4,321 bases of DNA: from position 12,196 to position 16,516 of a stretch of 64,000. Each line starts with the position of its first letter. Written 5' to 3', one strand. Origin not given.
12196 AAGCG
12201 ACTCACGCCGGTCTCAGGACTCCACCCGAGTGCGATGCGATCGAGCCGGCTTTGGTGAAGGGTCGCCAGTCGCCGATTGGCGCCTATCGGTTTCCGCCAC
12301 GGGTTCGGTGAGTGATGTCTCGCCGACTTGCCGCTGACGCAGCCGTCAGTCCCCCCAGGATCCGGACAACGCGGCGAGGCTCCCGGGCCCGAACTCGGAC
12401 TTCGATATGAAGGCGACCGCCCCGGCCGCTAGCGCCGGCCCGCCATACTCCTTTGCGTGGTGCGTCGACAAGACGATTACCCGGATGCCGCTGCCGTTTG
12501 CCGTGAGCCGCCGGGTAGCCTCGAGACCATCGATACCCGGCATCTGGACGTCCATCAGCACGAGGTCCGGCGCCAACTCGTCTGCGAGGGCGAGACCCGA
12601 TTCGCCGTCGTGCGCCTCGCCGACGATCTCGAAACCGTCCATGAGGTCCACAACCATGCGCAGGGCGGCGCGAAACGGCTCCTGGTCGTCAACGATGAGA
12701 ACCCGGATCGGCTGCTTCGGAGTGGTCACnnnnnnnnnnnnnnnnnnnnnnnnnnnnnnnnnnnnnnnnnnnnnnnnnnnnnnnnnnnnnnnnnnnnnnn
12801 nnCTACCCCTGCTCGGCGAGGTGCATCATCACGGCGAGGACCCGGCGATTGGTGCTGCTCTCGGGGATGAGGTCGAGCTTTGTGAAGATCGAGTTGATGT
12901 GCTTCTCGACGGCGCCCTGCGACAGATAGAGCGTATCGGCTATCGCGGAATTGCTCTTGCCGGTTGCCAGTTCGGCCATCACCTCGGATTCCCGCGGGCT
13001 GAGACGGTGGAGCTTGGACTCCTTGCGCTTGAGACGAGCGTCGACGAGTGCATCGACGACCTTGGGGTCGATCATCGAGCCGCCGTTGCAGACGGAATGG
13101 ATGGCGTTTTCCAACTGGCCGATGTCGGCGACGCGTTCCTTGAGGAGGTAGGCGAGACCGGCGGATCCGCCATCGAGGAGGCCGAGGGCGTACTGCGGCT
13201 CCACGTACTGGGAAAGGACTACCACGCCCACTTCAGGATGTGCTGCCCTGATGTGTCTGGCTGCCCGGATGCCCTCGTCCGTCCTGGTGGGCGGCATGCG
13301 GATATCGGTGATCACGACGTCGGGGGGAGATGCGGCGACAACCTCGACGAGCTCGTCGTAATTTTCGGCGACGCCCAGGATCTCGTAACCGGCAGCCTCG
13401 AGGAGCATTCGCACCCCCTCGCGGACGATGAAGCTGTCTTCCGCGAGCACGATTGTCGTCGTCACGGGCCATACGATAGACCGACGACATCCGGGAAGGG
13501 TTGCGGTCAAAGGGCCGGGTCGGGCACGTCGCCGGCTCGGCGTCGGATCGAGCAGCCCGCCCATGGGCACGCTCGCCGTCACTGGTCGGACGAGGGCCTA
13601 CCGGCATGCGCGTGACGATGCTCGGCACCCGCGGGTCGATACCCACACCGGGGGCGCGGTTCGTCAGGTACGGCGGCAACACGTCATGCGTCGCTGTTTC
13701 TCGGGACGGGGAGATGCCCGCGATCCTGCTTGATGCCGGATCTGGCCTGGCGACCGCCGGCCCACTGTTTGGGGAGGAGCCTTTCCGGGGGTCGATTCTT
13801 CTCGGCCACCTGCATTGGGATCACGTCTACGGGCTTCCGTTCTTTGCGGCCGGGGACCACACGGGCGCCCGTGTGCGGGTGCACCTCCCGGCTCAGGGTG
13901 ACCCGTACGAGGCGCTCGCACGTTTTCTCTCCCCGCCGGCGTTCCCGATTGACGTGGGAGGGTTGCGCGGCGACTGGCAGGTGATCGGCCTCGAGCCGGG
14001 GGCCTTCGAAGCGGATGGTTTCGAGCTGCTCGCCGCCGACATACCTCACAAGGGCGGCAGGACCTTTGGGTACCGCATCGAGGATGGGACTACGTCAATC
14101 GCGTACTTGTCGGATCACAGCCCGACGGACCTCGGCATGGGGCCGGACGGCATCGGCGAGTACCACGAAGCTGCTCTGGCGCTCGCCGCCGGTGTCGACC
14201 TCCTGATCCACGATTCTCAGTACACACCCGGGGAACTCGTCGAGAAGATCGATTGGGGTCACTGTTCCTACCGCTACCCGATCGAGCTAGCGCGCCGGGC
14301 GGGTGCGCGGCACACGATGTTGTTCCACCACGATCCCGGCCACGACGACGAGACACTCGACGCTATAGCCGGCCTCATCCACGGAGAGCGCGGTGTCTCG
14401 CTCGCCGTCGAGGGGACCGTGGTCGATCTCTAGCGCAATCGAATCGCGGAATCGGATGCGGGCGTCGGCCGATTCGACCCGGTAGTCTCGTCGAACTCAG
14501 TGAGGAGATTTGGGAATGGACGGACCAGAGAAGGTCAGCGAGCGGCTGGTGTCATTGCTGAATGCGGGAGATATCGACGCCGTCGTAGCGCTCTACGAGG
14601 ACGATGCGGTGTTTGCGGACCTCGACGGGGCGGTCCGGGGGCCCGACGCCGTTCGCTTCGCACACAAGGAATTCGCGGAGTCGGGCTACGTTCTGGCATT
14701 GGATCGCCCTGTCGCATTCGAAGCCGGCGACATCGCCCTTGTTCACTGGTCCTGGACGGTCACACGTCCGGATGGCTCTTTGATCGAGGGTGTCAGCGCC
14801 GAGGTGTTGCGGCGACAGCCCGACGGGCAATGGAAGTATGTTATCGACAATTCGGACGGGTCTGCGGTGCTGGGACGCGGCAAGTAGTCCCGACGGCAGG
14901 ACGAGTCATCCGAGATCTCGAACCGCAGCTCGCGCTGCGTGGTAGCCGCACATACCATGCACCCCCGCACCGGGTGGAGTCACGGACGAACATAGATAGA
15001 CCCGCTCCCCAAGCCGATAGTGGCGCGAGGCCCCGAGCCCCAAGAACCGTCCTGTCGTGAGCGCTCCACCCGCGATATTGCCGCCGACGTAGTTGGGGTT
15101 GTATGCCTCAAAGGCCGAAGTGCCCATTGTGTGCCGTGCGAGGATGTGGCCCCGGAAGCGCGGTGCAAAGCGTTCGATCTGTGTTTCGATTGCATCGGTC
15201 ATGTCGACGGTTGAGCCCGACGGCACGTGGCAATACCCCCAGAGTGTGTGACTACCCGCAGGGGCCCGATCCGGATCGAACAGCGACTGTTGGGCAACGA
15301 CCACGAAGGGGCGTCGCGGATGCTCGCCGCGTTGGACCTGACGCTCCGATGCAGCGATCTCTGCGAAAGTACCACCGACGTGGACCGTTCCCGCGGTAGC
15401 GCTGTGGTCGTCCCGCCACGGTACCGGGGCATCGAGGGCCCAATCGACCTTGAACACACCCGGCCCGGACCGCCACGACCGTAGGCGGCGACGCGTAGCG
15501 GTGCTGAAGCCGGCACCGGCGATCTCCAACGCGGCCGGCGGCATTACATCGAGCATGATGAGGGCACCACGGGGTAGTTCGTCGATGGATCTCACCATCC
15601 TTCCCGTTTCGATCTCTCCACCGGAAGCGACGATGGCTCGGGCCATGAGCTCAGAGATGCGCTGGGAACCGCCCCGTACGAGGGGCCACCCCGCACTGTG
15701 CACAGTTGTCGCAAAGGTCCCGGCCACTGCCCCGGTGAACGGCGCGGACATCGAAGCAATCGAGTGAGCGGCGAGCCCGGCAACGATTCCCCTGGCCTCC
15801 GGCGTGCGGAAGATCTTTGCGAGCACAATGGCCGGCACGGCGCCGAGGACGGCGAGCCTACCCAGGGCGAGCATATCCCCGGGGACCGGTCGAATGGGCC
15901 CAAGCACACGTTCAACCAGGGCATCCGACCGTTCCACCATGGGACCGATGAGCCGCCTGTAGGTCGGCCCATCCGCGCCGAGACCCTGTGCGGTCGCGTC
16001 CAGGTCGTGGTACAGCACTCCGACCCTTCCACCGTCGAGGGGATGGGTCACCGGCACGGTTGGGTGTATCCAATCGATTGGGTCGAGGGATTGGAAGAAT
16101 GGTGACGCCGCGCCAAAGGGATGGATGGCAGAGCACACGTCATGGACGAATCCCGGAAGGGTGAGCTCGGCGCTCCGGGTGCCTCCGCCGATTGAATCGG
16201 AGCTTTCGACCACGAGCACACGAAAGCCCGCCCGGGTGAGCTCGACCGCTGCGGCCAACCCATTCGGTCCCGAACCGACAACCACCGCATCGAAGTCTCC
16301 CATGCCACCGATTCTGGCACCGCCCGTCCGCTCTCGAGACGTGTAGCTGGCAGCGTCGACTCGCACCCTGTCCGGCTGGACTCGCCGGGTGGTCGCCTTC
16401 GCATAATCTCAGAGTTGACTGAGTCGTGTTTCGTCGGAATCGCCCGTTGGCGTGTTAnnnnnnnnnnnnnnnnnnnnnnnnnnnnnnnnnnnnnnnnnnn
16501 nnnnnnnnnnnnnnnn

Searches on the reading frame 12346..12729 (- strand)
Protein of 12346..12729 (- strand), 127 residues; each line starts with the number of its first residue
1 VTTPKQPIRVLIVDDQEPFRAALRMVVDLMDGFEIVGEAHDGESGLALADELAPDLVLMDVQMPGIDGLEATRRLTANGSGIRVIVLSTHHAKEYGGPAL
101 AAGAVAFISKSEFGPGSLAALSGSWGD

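Call 36: search_protein_families(library=pfam, proteins=[window:12346-12729:-], max_evalue=0.01)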
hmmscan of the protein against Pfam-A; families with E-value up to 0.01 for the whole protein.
window:12346-12729:- (127 aa): 1 family
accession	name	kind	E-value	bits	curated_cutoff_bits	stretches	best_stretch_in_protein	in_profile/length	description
PF00072.30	Response_reg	-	8.9e-26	90.7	30.2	1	10-111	1-100/111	Response regulator receiver domain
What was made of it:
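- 12346..12729 (-): Stand-alone receiver (CheY-like) protein, 127 aa. Pfam Response_reg, E 9e-26 (call 36).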

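Call 66: search_protein_families(library=ncbifam, proteins=[window:12346-12729:-], max_evalue=0.001)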
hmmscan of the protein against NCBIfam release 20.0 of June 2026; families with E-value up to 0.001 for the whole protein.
window:12346-12729:- (127 aa): 84 families (the best 25 are shown)
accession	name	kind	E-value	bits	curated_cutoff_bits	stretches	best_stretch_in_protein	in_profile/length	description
NF007018.1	PRK09483.1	equivalog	2.2e-23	83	280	1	8-113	2-107/217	UvrY/SirA/GacA family response regulator transcription factor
NF001965.0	PRK00742.1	subfamily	8.3e-22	77.9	293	1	6-112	2-109/357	chemotaxis-specific protein-glutamate methyltransferase CheB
NF052445.1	RespRegMctR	equivalog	1.1e-21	77.2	300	1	7-110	1-104/205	two-component system response regulator MctR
NF007935.0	PRK10651.1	equivalog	4.5e-21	75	250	1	5-110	4-109/216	two-component system response regulator NarL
NF009206.0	PRK12555.1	subfamily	1.1e-19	70.5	342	1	8-114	1-108/340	chemotaxis-specific protein-glutamate methyltransferase CheB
NF041367.1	CheY_Halo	equivalog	1.2e-17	64.4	200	1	10-111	1-100/114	chemotaxis protein CheY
NF007708.0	PRK10403.1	equivalog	1.9e-17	63.5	343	1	5-108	4-107/215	nitrate/nitrite response regulator protein NarP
NF011896.0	PRK15369.1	equivalog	4.6e-17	62.3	242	1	7-120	3-116/211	two component system response regulator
NF007419.0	PRK09958.1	equivalog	1.8e-14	53.8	251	1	10-120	3-112/204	acid-sensing system DNA-binding response regulator EvgA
TIGR02875.1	spore_0_A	equivalog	3.2e-14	52.8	200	1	7-110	2-107/262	sporulation transcription factor Spo0A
NF045505.1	RR_RssB_Pseudo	equivalog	5.7e-14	52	700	1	7-110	5-106/394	two-component system response regulator RssB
NF006900.1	PRK09390.1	equivalog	2.9e-13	49.8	255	1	9-110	6-105/203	response regulator FixJ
NF008469.0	PRK11361.1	equivalog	3.2e-13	49.2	714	1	9-110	6-105/461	acetoacetate metabolism transcriptional regulator AtoC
NF008677.0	PRK11697.1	equivalog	6.7e-13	48.5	246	1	8-78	2-72/238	two-component system response regulator BtsR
NF041733.1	resp_reg_CseB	equivalog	8.1e-12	45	350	1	9-110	2-100/228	two-component system response regulator CseB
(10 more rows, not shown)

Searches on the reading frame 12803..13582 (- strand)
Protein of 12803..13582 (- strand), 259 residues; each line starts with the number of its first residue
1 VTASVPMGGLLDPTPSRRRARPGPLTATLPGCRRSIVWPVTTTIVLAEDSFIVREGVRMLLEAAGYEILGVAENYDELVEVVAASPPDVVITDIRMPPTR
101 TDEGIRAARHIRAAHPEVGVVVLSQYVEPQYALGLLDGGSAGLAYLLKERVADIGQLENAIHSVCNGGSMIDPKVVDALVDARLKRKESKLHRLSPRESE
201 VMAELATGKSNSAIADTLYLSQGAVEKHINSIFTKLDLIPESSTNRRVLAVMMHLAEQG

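Call 36: search_protein_families(library=pfam, proteins=[window:12803-13582:-], max_evalue=0.01)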
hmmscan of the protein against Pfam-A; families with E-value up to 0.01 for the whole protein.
window:12803-13582:- (259 aa): 2 families
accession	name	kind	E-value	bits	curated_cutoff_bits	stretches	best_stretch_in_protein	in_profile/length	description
PF00072.30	Response_reg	-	1.2e-15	58.1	30.2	1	44-142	1-95/111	Response regulator receiver domain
PF00196.25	GerE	-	1e-12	47.9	23.5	1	193-238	2-47/57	Bacterial regulatory proteins, luxR family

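Call 66: search_protein_families(library=ncbifam, proteins=[window:12803-13582:-], max_evalue=0.001)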
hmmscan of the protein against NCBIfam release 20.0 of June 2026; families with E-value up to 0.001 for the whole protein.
window:12803-13582:- (259 aa): 48 families (the best 25 are shown)
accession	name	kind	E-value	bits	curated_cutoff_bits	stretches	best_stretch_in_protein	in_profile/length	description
NF047785.1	respo_reg_MadR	equivalog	1.8e-32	112.4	300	1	43-238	2-193/209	MadR family response regulator transcription factor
NF052445.1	RespRegMctR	equivalog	1.3e-26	93.3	300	1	43-240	3-191/205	two-component system response regulator MctR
NF011896.0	PRK15369.1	equivalog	1.1e-21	77.4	242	1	42-238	4-194/211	two component system response regulator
NF007018.1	PRK09483.1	equivalog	4.3e-19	69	280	1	43-240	3-195/217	UvrY/SirA/GacA family response regulator transcription factor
NF007935.0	PRK10651.1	equivalog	1.6e-18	66.7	250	1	42-238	7-200/216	two-component system response regulator NarL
NF007708.0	PRK10403.1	equivalog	2e-17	63.4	343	1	43-238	8-198/215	nitrate/nitrite response regulator protein NarP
NF007403.0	PRK09935.1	equivalog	2.4e-16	60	271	1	42-238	4-194/210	fimbria biosynthesis transcriptional regulator FimZ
NF006900.1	PRK09390.1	equivalog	3.5e-13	49.5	255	1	43-237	6-186/203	response regulator FixJ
NF008098.0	PRK10840.1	equivalog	1.1e-12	47.9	235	1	43-236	5-193/216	response regulator transcription factor RcsB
NF007419.0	PRK09958.1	equivalog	8.6e-11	41.8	251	1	45-237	4-187/204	acid-sensing system DNA-binding response regulator EvgA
TIGR03020.2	EpsA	equivalog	2.2e-10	40.6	170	1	185-238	182-235/247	XrtB/PEP-CTERM-associated transcriptional regulator EpsA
NF040749.1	tetrathio_RR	equivalog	3.2e-09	36.8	290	1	44-237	2-177/191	tetrathionate respiration response regulator TtrR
NF007505.1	PRK10100.1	equivalog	4.2e-09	36.4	250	1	156-237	105-188/204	biofilm master transcriptional regulator CsgD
NF009206.0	PRK12555.1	subfamily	6e-09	35.3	342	1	44-128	3-84/340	chemotaxis-specific protein-glutamate methyltransferase CheB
NF041367.1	CheY_Halo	equivalog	6.3e-09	36.2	200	1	44-123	1-76/114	chemotaxis protein CheY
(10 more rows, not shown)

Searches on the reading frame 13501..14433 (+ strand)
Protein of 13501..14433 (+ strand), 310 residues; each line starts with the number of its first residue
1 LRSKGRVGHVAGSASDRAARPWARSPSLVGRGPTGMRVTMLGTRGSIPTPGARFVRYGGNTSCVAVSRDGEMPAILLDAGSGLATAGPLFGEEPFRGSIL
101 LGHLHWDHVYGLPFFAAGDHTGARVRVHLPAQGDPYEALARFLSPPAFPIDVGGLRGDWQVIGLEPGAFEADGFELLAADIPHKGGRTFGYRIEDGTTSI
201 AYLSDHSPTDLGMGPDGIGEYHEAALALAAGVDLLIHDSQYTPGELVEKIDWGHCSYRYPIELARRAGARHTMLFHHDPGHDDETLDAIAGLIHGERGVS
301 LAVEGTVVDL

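Call 36: search_protein_families(library=pfam, proteins=[window:13501-14433:+], max_evalue=0.01)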
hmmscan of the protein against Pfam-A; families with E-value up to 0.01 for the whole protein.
window:13501-14433:+ (310 aa): 2 families
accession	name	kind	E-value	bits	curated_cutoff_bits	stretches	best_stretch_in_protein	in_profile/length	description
PF12706.13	Lactamase_B_2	-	2.1e-15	57.3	27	1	75-277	3-200/200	Beta-lactamase superfamily domain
PF00753.33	Lactamase_B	-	0.00051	20.5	22.7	1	58-164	3-108/196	Metallo-beta-lactamase superfamily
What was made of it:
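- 13618..14433 (+): Metallo-beta-lactamase-fold hydrolase (HLHWDH motif), RNase Z/ElaC/PhnP-like phosphodiesterase clade. In other genomes it directly follows the CNB gene. Candidate degrading enzyme for the nucleotide. Pfam Lactamase_B_2 (call 36).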

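Call 65: search_solved_structures(query=window:13501-14433:+, max_evalue=0.01)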
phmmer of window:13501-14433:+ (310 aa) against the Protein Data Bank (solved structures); distinct sequences matched with E-value up to 0.01: 2.
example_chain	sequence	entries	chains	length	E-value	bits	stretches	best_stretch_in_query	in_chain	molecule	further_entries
2cbn_A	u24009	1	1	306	6e-06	29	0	222-284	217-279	RIBONUCLEASE Z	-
1y44_A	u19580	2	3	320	0.0074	18.8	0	98-196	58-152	Ribonuclease Z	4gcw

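Call 66: search_protein_families(library=ncbifam, proteins=[window:13501-14433:+], max_evalue=0.001)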
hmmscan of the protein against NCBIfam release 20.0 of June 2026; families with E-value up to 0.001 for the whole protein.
window:13501-14433:+ (310 aa): 9 families
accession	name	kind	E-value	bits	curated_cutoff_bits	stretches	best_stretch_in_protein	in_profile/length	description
TIGR02651.1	RNase_Z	equivalog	5.2e-12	45.4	292.95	2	221-284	212-275/302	ribonuclease Z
NF000801.0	PRK00055.1-3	equivalog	4e-11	42.5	252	2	220-279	214-273/307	ribonuclease Z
NF041851.1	cyc_nuc_deg_phdiest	equivalog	4.7e-08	32.7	400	1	36-113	1-69/253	cyclic nucleotide-degrading phosphodiesterase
NF000805.0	PRK00055.2-3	equivalog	7e-07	28.8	416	0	223-279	213-269/307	ribonuclease Z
TIGR02649.1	true_RNase_BN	exception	4.7e-06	25.8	563.7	1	222-285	215-278/304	ribonuclease BN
NF000800.0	PRK00055.1-1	equivalog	5.6e-06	25.6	398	0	222-286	216-280/305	ribonuclease Z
NF041257.1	GntH_guanitoxin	equivalog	4.1e-05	22.6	333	0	35-128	12-100/374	guanitoxin biosynthesis MBL fold metallo-hydrolase GntH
NF002558.0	PRK02126.1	subfamily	7.4e-05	21.9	315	0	222-285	258-321/345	ribonuclease Z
TIGR03307.1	PhnP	equivalog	8.4e-05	22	272.25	1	63-206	38-163/249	phosphonate metabolism protein PhnP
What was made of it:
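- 13618..14433 (+): NCBIfam RNase Z and a weak hit to cyclic-nucleotide-degrading phosphodiesterase (call 66).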

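Call 92: search_solved_structures(query=A6, max_evalue=0.1)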
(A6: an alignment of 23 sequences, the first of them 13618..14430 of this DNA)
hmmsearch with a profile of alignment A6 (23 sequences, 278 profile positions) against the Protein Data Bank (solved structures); distinct sequences matched with E-value up to 0.1: 17.
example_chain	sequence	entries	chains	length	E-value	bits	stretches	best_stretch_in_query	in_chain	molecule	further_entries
2cbn_A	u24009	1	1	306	9.1e-13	51.1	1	189-273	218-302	RIBONUCLEASE Z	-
1y44_A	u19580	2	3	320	6.8e-12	48.2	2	189-253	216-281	Ribonuclease Z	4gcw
3zwf_A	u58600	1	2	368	1e-10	44.4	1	187-246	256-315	ZINC PHOSPHODIESTERASE ELAC PROTEIN 1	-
2fk6_A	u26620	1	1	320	1.6e-10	43.7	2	189-253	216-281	RIBONUCLEASE Z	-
5mtz_A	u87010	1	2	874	4.5e-06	29.1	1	189-256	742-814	Ribonuclease Z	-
1ww1_A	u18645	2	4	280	1.1e-05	27.9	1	195-268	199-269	tRNase Z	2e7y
9ey0_E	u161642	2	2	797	2e-05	27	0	189-244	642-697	Zinc phosphodiesterase ELAC protein 2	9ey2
8z0p_A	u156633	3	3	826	2.6e-05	26.6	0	189-244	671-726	Zinc phosphodiesterase ELAC protein 2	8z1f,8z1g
8rr1_E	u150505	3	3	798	0.00014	24.2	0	189-244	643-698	Zinc phosphodiesterase ELAC protein 2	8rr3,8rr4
9ey1_E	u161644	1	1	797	0.00055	22.3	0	189-244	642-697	Zinc phosphodiesterase ELAC protein 2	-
1zkp_A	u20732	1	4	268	0.00067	22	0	23-78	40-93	hypothetical protein BA1088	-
8cbl_E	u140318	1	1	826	0.00069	21.9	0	189-244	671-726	Zinc phosphodiesterase ELAC protein 2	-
6kns_A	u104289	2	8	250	0.002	20.5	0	185-261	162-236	Putative metal-dependent hydrolase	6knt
8gyg_A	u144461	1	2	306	0.018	17.3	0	39-245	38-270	Arysulfatase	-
3g1p_A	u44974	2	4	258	0.034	16.4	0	41-77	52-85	Protein phnP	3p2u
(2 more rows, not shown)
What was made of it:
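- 13618..14433 (+): Profile against PDB (call 92).
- On Metallo-beta-lactamase-fold cyclic-nucleotide phosphodiesterase (for the neighbouring hydrolase): The best relatives are RNase Z/ElaC (call 92).
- The hydrolase profile matches RNase Z/ElaC zinc phosphodiesterases and PhnP (call 92).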

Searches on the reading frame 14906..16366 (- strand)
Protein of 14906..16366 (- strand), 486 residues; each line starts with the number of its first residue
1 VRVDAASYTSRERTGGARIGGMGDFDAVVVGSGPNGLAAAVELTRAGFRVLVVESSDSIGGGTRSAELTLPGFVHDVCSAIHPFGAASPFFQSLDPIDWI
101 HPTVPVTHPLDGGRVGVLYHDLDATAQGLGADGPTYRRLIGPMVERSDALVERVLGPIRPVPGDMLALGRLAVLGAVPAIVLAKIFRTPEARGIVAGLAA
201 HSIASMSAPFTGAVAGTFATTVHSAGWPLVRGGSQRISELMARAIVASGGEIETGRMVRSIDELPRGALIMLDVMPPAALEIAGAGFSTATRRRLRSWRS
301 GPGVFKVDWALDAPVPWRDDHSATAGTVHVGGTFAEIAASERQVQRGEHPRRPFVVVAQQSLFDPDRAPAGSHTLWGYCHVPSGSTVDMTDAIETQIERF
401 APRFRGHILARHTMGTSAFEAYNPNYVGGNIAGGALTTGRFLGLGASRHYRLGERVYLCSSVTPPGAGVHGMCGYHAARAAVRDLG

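Call 36: search_protein_families(library=pfam, proteins=[window:14906-16366:-], max_evalue=0.01)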
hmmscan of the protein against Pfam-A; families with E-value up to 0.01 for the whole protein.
window:14906-16366:- (486 aa): 11 families
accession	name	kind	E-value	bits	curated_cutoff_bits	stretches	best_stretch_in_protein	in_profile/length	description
PF13450.12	NAD_binding_8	-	8.4e-12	45.6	21.9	1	29-83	1-54/68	NAD(P)-binding Rossmann-like domain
PF01593.30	Amino_oxidase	-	6.4e-09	36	19.8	1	36-75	3-40/443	Flavin containing amine oxidoreductase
PF12831.13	FAD_oxidored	-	6.9e-08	32.6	27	1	26-64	1-39/416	FAD dependent oxidoreductase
PF01266.30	DAO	-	1.1e-07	32.1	27.9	1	26-66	1-41/353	FAD dependent oxidoreductase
PF00890.30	FAD_binding_2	-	5.3e-07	29.6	20.4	1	26-66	1-41/414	FAD binding domain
PF01946.23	Thi4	-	5.9e-07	29.4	26.2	1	25-64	18-58/235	Thi4 family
PF01494.25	FAD_binding_3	-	8.3e-06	25.7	22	1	25-58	2-35/349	FAD binding domain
PF07992.20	Pyr_redox_2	-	2.6e-05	24.2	26.1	1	26-56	2-32/291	Pyridine nucleotide-disulphide oxidoreductase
PF03486.20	HI0933_like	-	0.00053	20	50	1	26-60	2-36/244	HI0933-like protein Rossmann domain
PF00070.33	Pyr_redox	-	0.0016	19.3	22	0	27-60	2-35/82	Pyridine nucleotide-disulphide oxidoreductase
PF13738.12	Pyr_redox_3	-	0.002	17.8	30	1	28-56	1-30/305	Pyridine nucleotide-disulphide oxidoreductase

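Call 66: search_protein_families(library=ncbifam, proteins=[window:14906-16366:-], max_evalue=0.001)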
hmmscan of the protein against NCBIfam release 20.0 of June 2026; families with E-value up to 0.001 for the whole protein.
window:14906-16366:- (486 aa): 59 families (the best 25 are shown)
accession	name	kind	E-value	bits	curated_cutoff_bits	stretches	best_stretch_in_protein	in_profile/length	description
NF045689.1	BCarotKetCrtO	equivalog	6.6e-16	58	1000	2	22-95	1-77/563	beta-carotene ketolase CrtO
TIGR02734.1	crtI_fam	subfamily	2e-10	40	238.1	1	27-77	1-49/504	phytoene desaturase family protein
NF005560.0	PRK07233.1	equivalog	6.6e-10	38.4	252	1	28-67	4-43/435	hypothetical protein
TIGR03467.1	HpnE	equivalog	2.7e-09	36.8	283.05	1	28-69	2-43/430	hydroxysqualene dehydroxylase HpnE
NF003585.0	PRK05249.1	equivalog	4.4e-09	35.5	465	1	23-64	5-46/464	Si-specific NAD(P)(+) transhydrogenase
TIGR00292.1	TIGR00292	equivalog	1.4e-07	31.1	148.3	1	25-64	22-61/254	sulfide-dependent adenosine diphosphate thiazole synthase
NF005548.0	PRK07208.1-4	equivalog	3.7e-07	29.1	389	1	27-77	6-54/488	hypothetical protein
TIGR01317.1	GOGAT_sm_gam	subfamily_domain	9.6e-07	28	447.7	1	27-61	146-180/485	glutamate synthase small subunit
NF058655.1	CrtID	equivalog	1.2e-06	27.7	640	1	28-77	2-49/478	bifunctional phytoene desaturase/3,4-desaturase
TIGR01372.1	soxA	subfamily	1.3e-06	26.5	1164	1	26-71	170-215/996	sarcosine oxidase subunit alpha family protein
NF004789.0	PRK06134.1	subfamily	2.1e-06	26.6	747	1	24-66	12-54/581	FAD-dependent oxidoreductase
NF045637.1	carotdesatCrtDProt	equivalog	3e-06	26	580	1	28-66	2-40/485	1-hydroxycarotenoid 3,4-desaturase CrtD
NF009477.0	PRK12843.1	equivalog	3.4e-06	25.8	758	1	23-65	15-57/578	FAD-dependent oxidoreductase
NF006002.0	PRK08132.1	subfamily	3.7e-06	25.6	416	1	26-65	27-66/552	FAD-dependent oxidoreductase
NF053556.1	prodigi_MAP_PigB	equivalog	6.3e-06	24.9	850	1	23-67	153-195/659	prodigiosin MAP biosynthesis oxidoreductase PigB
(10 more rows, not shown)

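Call 99: search_solved_structures(query=window:14906-16366:-, max_evalue=0.001)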
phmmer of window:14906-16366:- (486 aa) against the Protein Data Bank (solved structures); distinct sequences matched with E-value up to 0.001: 18.
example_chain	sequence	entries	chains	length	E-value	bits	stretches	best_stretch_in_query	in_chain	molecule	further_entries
2yg7_A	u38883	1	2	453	5.1e-06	28.9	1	26-65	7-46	PUTRESCINE OXIDASE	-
2yg3_A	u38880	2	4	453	5.1e-06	28.9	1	26-65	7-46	PUTRESCINE OXIDASE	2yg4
2yg5_A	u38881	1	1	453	5.1e-06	28.8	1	26-65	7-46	PUTRESCINE OXIDASE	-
3rha_A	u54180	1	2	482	4.3e-05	25.8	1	24-65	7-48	Putrescine oxidase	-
4y4m_A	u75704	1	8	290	0.00013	24.2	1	24-74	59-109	Putative ribose 1,5-bisphosphate isomerase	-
2yg6_A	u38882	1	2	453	0.00014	24.1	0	26-65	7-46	PUTRESCINE OXIDASE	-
3k7t_A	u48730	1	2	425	0.0002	23.6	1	25-76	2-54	6-hydroxy-L-nicotine oxidase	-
3k7m_X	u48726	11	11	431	0.00021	23.5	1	25-76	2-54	6-hydroxy-L-nicotine oxidase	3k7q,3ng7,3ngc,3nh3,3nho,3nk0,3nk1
6uzi_A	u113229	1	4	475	0.00025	23.3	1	22-62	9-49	Dihydrolipoyl dehydrogenase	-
4y4n_A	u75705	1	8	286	0.00028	23.1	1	24-74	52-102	Putative ribose 1,5-bisphosphate isomerase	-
3urh_A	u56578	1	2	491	0.00042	22.5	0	22-62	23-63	Dihydrolipoyl dehydrogenase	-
3zdn_A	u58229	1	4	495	0.00043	22.5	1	23-73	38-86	MONOAMINE OXIDASE N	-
2vvm_A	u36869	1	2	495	0.00043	22.5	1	23-73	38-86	MONOAMINE OXIDASE N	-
2vvl_G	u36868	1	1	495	0.00043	22.5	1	23-73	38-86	MONOAMINE OXIDASE N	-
2vvl_A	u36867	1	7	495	0.00043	22.5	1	23-73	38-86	MONOAMINE OXIDASE N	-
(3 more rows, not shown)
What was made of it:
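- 14906..16366 (-): FAD-dependent oxidoreductase (amine-oxidase/CrtI-like). A frequent third gene of the CNB-MBL operon elsewhere. Calls 36, 66, 99.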
